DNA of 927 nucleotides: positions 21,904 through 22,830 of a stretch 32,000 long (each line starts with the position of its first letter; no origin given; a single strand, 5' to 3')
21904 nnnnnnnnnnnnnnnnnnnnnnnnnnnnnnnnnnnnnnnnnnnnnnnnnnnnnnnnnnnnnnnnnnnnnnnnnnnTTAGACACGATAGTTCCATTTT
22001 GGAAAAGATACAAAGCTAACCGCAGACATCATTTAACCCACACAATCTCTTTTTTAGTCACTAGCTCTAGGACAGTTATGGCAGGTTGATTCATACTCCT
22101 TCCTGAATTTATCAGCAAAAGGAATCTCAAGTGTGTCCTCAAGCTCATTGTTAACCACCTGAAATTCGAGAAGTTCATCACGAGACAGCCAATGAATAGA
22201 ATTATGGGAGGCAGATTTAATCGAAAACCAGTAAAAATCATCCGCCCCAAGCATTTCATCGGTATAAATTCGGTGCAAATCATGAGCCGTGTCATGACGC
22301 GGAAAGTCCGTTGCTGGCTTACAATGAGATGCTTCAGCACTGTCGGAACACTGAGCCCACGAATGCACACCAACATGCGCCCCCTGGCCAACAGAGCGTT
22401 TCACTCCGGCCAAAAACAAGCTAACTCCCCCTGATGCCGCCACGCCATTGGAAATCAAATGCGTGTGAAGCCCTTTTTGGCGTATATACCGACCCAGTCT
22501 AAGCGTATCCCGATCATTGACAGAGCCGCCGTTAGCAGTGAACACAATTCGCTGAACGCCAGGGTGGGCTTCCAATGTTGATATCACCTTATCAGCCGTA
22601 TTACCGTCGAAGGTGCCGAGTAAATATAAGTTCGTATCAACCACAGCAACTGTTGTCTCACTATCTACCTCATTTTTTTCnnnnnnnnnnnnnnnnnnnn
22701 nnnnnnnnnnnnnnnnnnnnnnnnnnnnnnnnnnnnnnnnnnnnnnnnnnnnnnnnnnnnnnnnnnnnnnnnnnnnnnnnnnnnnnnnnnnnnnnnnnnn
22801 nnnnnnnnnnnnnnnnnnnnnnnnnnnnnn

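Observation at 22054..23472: Secreted class D (OXA-like) beta-lactamase fused in-frame to a ClpP/SppA-like serine-protease-fold domain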

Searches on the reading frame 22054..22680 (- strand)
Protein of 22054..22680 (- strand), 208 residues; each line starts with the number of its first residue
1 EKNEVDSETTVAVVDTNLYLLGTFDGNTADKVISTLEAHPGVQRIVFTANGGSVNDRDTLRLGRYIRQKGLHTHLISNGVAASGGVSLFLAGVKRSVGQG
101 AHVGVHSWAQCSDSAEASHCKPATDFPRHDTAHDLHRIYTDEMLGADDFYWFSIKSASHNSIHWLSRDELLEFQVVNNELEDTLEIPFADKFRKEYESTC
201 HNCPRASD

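Call 3: search_protein_families(library=pfam, proteins=[window:22054-22680:-], max_evalue=1)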
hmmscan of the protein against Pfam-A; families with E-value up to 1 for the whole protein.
window:22054-22680:- (208 aa): 2 families
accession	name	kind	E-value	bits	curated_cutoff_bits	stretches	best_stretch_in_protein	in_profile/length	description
PF15915.11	BAT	-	0.0051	17.1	25.8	1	4-52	27-75/156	GAF and HTH_10 associated domain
PF09338.16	Gly_reductase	-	0.19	10.6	22.2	1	35-95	297-357/426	Glycine/sarcosine/betaine reductase component B subunits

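Call 4: search_protein_families(library=ncbifam, proteins=[window:22054-22680:-], max_evalue=1)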
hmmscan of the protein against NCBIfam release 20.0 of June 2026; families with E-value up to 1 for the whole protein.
window:22054-22680:- (208 aa): 1 family
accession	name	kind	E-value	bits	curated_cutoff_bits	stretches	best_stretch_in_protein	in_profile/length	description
TIGR04461.1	endura_MppQ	equivalog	0.077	12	540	1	6-87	183-261/392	enduracididine biosynthesis enzyme MppQ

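Call 5: find_homologous_proteins(query=window:22054-22680:-)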
Query window:22054-22680:- (208 aa): 51 proteins with E <= 0.001 among 194 candidates.
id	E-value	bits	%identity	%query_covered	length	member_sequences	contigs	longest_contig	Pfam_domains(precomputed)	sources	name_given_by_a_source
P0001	4.2e-88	313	66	97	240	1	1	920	-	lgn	-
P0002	1.4e-86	308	66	97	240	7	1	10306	-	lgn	-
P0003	4.0e-85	303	65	98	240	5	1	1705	-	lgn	-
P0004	4.8e-85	303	67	94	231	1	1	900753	-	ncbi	-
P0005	7.1e-82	292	64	98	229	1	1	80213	-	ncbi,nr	ncbi:MAG: hypothetical protein JJU03_00305 [Idiomarina sp.]|nr:hypothetical protein [Idiomarina sp.]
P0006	9.2e-82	292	64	96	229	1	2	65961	-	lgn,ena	-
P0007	3.0e-81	290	61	97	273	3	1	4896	-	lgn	-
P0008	1.4e-80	288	64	96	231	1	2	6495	-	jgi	-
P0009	7.4e-80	286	64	98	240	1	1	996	-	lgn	-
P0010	2.8e-79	284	58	98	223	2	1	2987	-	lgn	-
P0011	5.5e-79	283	64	96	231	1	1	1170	-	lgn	-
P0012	8.1e-79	282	61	99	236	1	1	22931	-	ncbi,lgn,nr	ncbi:MAG: hypothetical protein LAT66_00985 [Alkalimonas sp.]|nr:hypothetical protein [Alkalimonas sp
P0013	5.4e-78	280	63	95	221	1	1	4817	-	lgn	-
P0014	6.0e-78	279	64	96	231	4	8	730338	-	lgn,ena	-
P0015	6.1e-78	279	63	96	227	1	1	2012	-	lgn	-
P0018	6.6e-76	273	62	95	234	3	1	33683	-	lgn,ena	-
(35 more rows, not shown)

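Call 12: search_solved_structures(query=A2, max_evalue=10, show_alignments=3)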
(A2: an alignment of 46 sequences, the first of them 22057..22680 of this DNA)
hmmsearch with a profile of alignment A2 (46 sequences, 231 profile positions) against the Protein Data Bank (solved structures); distinct sequences matched with E-value up to 10: 8.
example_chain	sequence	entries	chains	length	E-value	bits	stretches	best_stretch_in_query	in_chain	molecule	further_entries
2f6i_A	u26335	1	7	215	0.024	17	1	36-119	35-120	ATP-dependent CLP protease, putative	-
4jcq_A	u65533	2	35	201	0.03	16.7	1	31-183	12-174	ATP-dependent Clp protease proteolytic subunit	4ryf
4jcr_A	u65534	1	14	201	0.043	16.2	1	31-152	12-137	ATP-dependent Clp protease proteolytic subunit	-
6rh1_C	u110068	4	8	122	0.29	13.5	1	54-89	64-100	Response regulator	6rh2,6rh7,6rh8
4ja2_A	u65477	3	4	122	0.3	13.4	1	54-89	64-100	Response regulator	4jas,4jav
3dge_C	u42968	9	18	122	0.3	13.4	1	57-89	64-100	Response regulator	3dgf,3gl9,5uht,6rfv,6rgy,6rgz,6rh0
6azr_B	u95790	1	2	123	0.3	13.4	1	57-89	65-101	Chemotaxis regulator-transmits chemoreceptor signals to flagelllar motor components CheY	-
9lbr_A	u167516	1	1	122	0.33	13.3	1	57-89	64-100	Response regulator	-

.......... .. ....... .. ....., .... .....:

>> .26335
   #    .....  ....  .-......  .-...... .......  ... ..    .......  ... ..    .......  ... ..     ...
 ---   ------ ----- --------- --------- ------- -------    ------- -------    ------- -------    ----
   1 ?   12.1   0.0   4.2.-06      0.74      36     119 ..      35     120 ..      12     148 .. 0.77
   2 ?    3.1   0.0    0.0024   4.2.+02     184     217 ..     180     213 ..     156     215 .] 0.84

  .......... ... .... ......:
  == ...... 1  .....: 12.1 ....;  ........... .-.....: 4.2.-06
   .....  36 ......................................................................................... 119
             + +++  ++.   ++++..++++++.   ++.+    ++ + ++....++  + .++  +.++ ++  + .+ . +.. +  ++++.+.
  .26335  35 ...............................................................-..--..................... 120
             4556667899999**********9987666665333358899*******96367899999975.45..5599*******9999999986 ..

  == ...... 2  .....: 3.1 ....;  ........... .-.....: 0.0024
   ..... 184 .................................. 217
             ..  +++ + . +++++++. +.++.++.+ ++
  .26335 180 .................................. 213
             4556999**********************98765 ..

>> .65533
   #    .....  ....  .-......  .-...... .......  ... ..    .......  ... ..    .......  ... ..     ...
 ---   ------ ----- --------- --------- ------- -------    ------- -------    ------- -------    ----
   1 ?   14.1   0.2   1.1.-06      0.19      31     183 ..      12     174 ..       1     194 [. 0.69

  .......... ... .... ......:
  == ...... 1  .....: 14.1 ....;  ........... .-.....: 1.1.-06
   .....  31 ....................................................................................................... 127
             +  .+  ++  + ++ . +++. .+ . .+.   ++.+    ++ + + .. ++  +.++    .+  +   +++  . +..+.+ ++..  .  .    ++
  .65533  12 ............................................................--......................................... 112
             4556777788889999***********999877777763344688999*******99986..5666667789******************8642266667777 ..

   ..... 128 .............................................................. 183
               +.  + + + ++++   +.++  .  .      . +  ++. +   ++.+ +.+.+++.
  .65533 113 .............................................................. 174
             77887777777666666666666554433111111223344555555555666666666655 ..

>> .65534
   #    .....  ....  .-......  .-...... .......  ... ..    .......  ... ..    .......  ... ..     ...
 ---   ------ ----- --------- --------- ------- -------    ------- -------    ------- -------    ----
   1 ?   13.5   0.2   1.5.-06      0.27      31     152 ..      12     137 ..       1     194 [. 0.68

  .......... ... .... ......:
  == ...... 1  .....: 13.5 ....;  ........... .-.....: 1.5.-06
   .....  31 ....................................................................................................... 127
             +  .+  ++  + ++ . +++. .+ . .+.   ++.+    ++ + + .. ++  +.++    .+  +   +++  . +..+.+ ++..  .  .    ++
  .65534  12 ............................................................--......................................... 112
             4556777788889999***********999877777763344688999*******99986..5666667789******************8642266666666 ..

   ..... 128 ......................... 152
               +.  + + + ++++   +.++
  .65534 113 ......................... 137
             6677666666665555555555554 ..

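Call 16: predict_structure(alignment_id=A2)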
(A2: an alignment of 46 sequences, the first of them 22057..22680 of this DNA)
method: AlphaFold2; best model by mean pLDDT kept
length: 208 residues; sequences in the alignment: 46
mean_pLDDT: 93.3   pTM: 0.89
mean pLDDT of the five models: 93.3, 92.9, 91.7, 91.7, 90.2
residues with pLDDT >= 90: 173; 70-90: 27; 50-70: 4; < 50: 4
segments of 3 or more residues with pLDDT < 50: 1-3
pLDDT, mean of each block of 10 residues (from residue 1): 72 98 94 98 96 91 98 97 96 97 96 89 97 98 98 96 96 97 91 88 70
secondary structure, 60 per line:
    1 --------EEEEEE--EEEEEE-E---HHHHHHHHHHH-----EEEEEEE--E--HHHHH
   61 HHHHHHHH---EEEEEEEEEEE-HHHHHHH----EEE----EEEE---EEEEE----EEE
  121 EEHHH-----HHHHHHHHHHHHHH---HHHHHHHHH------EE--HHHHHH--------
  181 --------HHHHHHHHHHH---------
elements in order: E9-14 E17-22 H28-38 E44-50 H56-68 E72-82 H84-90 E95-97 E102-105 E109-113 E118-122 H131-144 H148-156 H167-172 H189-199
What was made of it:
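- On ClpP (S14, PF00574): AF2 pLDDT 93.3 (call 16).
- AF2 gives pLDDT 93.3 and pTM 0.89 (call 16). His370 follows a strand (call 16).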

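Call 18: find_encoding_contigs(protein=P0004, flank=5000, max_places=2)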
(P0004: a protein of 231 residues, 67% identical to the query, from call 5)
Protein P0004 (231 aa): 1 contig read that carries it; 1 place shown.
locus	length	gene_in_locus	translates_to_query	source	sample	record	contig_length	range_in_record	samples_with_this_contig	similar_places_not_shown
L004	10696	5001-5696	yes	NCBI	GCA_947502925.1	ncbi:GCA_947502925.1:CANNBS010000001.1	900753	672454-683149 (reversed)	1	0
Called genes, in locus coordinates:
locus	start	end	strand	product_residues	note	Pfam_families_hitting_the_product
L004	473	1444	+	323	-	PF01548:DEDD_Tnp_IS110, PF02371:Transposase_20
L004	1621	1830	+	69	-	-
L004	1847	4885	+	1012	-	PF17802:SpaA (faint), PF17210:SdrD_B (faint), PF13620:CarboxypepD_reg, PF22904:NOMO1-like_2nd (weak), PF13620:CarboxypepD_reg (weak)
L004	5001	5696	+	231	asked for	-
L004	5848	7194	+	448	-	PF04389:Peptidase_M28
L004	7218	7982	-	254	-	-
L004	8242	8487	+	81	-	PF01197:Ribosomal_L31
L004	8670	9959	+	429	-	PF00285:Citrate_synt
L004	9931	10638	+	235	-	PF04445:SAM_MT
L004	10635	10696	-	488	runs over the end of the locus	PF00496:SBP_bac_5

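Call 19: find_encoding_contigs(protein=P0005, flank=5000, max_places=2)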
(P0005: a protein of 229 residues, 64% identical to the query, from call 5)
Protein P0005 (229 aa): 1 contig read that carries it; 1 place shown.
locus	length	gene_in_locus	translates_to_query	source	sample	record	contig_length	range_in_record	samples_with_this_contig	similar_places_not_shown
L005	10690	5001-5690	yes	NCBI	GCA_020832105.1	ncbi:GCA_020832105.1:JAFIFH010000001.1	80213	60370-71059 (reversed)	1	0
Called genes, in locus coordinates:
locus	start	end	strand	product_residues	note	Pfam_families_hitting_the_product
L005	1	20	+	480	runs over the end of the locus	-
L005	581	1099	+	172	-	-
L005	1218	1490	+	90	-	-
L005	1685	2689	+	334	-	PF06580:His_kinase, PF02518:HATPase_c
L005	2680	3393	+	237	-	PF00072:Response_reg, PF04397:LytTR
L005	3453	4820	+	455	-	PF01979:Amidohydro_1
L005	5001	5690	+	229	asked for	-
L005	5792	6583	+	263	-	PF02567:PhzC-PhzF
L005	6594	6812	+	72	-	-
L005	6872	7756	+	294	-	-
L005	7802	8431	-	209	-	PF02798:GST_N, PF13417:GST_N_3, PF13409:GST_N_2, PF13410:GST_C_2, PF00043:GST_C (faint)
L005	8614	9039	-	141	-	PF08327:AHSA1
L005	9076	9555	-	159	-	PF08327:AHSA1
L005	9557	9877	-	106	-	PF12840:HTH_20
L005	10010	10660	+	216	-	PF02798:GST_N, PF13409:GST_N_2, PF13417:GST_N_3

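Call 20: fold_search(model_id=the predicted structure, library=pdb)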
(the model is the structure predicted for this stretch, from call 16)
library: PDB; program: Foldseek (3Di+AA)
matches with E <= 10: 1784; with E <= 0.001: 1244
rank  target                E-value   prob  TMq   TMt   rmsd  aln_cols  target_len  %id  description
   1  6ojm_D                3.0e-07  1.00  0.50  0.42  10.0       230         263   13  Crystal structure of 1,4-dihydroxy-2-naphthoyl-CoA synthase Elizabethkingia anophelis NUHP1 (released 2019-05-08)
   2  4u0g_A                1.2e-06  1.00  0.49  0.52   8.6       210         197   14  Crystal Structure of M. tuberculosis ClpP1P2 bound to ADEP and agonist (released 2014-10-08)
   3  6iw7_J                1.2e-06  1.00  0.44  0.47   8.8       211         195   13  structural insights into Mycobacterium tuberculosis ClpP1P2 inhibition by Cediranib: implications for developing antim (released 2020-01-01)
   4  4u0g_D                1.5e-06  1.00  0.50  0.52   8.6       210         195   14  Crystal Structure of M. tuberculosis ClpP1P2 bound to ADEP and agonist (released 2014-10-08)
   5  4u0g_P                1.5e-06  1.00  0.48  0.51   8.6       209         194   14  Crystal Structure of M. tuberculosis ClpP1P2 bound to ADEP and agonist (released 2014-10-08)
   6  4u0g_B                1.6e-06  1.00  0.53  0.55   7.5       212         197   15  Crystal Structure of M. tuberculosis ClpP1P2 bound to ADEP and agonist (released 2014-10-08)
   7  6naq_J                1.8e-06  1.00  0.51  0.56   6.1       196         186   17  Crystal structure of Neisseria meningitidis ClpP protease in Apo form (released 2019-11-13)
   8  1rjn_B                1.8e-06  1.00  0.50  0.40   6.4       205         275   16  The Crystal Structure of MenB (Rv0548c) from Mycobacterium tuberculosis in Complex with the CoA Portion of Naphthoyl C (released 2004-11-30)
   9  4u0g_C                1.9e-06  1.00  0.50  0.53   8.7       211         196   13  Crystal Structure of M. tuberculosis ClpP1P2 bound to ADEP and agonist (released 2014-10-08)
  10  5dzk_B                1.9e-06  1.00  0.51  0.52   7.9       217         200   14  Crystal structure of the active form of the proteolytic complex clpP1 and clpP2 (released 2016-02-17)
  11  6pbu_B                2.1e-06  1.00  0.51  0.54   5.8       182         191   19  ClpP1 from Mycobacterium smegmatis (released 2019-12-18)
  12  6nay_b                2.1e-06  1.00  0.50  0.58   5.5       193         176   17  Crystal structure of Neisseria meningitidis ClpP protease E31A+E58A activated double mutant (released 2019-11-13)
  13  6nay_Y                2.3e-06  1.00  0.49  0.55   5.9       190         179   18  Crystal structure of Neisseria meningitidis ClpP protease E31A+E58A activated double mutant (released 2019-11-13)
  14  5dkp_B                2.4e-06  1.00  0.51  0.56   6.0       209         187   15  Crystal Structure of N. meningitidis ClpP in complex with agonist ADEP A54556. (released 2016-01-27)
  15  6nay_C                2.6e-06  1.00  0.50  0.58   5.4       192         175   17  Crystal structure of Neisseria meningitidis ClpP protease E31A+E58A activated double mutant (released 2019-11-13)
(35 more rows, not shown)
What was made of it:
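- On ClpP (S14, PF00574): Foldseek PDB hits are dominated by ClpP, with MenB (rank 1) among them; probability 1.0, E about 1e-6, TM 0.5-0.56 (call 20).
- Closest known: ClpP. Same: Same fold (calls 16, 20).
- Foldseek PDB hits are dominated by ClpP, with MenB-type crotonase-fold enzymes among them (rank 1 is a MenB); E is about 1e-6 and TM 0.5-0.56 (call 20).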

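Call 21: search_protein_representatives(alignment_id=A2)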
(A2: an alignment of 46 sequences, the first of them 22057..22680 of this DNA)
Query: 46 sequences, 231 profile positions. Proteins with E-value up to 0.001 (for the whole library): 5686; up to 1e-10: 1015; up to 1e-30: 244. The best 150 are listed.
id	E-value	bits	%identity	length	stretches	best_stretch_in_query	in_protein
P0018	2.7e-95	334.3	-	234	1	4-229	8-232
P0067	1.2e-80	286.4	-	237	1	12-229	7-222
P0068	1.1e-76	273.4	-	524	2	9-218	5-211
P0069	1.1e-74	266.9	-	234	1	25-229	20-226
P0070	1.4e-70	253.4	-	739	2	33-203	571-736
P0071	1.0e-63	230.9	-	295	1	20-229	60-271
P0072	5.1e-62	225.4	-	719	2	33-202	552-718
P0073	6.4e-58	212.0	-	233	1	10-226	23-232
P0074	5.3e-56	205.7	-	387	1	18-225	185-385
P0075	4.3e-55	202.7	-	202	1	12-207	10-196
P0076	1.8e-48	181.0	-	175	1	47-225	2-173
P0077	3.3e-48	180.2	-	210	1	28-204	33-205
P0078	5.7e-47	176.2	-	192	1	13-204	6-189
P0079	4.2e-46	173.3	-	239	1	9-219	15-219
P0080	7.4e-46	172.5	-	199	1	25-204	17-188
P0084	3.8e-44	166.9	-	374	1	30-209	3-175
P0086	1.9e-43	164.6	-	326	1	25-203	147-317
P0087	3.1e-43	163.9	-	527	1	26-210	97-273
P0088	4.3e-43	163.5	-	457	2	47-198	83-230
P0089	1.2e-42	162.0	-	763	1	36-208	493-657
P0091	2.3e-42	161.1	-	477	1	22-209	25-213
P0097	5.2e-41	156.6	-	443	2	33-204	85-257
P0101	3.1e-40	154.1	-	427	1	33-202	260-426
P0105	4.6e-39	150.3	-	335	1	31-201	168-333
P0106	4.6e-39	150.3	-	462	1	25-202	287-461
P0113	5.1e-38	146.9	-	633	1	32-204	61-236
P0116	6.1e-38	146.6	-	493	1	37-204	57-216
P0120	1.9e-37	145.0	-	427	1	34-204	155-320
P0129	1.1e-36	142.6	-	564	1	35-206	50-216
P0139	5.1e-36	140.3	-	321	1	29-202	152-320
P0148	1.1e-35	139.2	-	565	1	30-208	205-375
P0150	1.2e-35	139.1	-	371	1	32-203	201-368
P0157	2.1e-35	138.3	-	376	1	28-203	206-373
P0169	5.8e-35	136.9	-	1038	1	35-213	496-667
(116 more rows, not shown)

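Call 23: search_protein_families(library=pfam, proteins=[P0068, P0070, P0072, P0074, P0087, P0089, P0091, P0101, P0106, P0113], max_evalue=0.01)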
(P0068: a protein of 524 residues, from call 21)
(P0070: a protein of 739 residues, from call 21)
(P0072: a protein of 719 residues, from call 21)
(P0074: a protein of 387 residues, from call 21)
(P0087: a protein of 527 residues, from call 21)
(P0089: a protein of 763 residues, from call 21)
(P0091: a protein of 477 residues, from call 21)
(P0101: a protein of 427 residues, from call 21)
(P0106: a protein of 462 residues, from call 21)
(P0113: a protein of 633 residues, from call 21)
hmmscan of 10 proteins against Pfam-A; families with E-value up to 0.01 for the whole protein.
P0068 (524 aa): 3 families
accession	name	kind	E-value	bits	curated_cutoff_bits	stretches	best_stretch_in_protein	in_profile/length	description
PF21980.2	MksE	-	1.4e-05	25.9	27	0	434-465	31-63/163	Condensin complex protein MksE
PF01522.26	Polysacc_deac_1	-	0.0022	18.4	23.1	0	404-445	52-92/124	Polysaccharide deacetylase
PF12698.13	ABC2_membrane_3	-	0.0091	15.6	31.6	0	4-88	4-75/347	ABC-2 family transporter protein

P0070 (739 aa): 5 families
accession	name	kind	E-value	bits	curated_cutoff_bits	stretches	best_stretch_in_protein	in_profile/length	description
PF00036.39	EF-hand_1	-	7.2e-15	53.8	25.4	0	87-115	1-29/29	EF hand domain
PF13499.12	EF-hand_7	-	3.8e-13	50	30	2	118-171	10-61/67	EF-hand domain pair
PF13405.12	EF-hand_6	-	1.3e-12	46.7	25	0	152-171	2-21/30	EF-hand domain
PF13833.12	EF-hand_8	-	4.4e-12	46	28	2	65-108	2-47/54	EF-hand domain pair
PF13202.12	EF-hand_5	-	1.5e-08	34.2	25.9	0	118-132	7-21/25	EF hand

P0072 (719 aa): 0 families

P0074 (387 aa): 0 families

P0087 (527 aa): 1 family
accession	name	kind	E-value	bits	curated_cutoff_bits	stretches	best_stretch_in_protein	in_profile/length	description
PF09293.15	RNaseH_C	-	0.002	18.9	25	1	232-321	24-114/124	T4 RNase H, C terminal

P0089 (763 aa): 7 families
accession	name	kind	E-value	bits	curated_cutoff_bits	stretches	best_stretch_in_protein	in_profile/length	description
PF07859.19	Abhydrolase_3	-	3.6e-64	216.8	25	1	89-291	1-209/210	alpha/beta hydrolase fold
PF20434.5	BD-FAE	-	1.1e-17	64.8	26.8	1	79-179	5-109/215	BD-FAE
PF13499.12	EF-hand_7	-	2e-10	41.3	30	1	405-454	10-61/67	EF-hand domain pair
PF00036.39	EF-hand_1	-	1.4e-08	34.1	25.4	0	434-455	1-22/29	EF hand domain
PF13405.12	EF-hand_6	-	2.3e-08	33.5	25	0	436-457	3-24/30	EF-hand domain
PF00326.27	Peptidase_S9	-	2.7e-06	27.5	22.6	1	153-293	58-192/213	Prolyl oligopeptidase family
PF13202.12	EF-hand_5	-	0.0014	18.4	25.9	0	325-338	7-20/25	EF hand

P0091 (477 aa): 0 families

P0101 (427 aa): 0 families

P0106 (462 aa): 0 families

P0113 (633 aa): 1 family
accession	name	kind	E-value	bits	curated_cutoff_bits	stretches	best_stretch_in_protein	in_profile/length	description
PF00353.25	HemolysinCabind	-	0.0096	16.3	23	1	558-584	1-27/36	RTX calcium-binding nonapeptide repeat (4 copies)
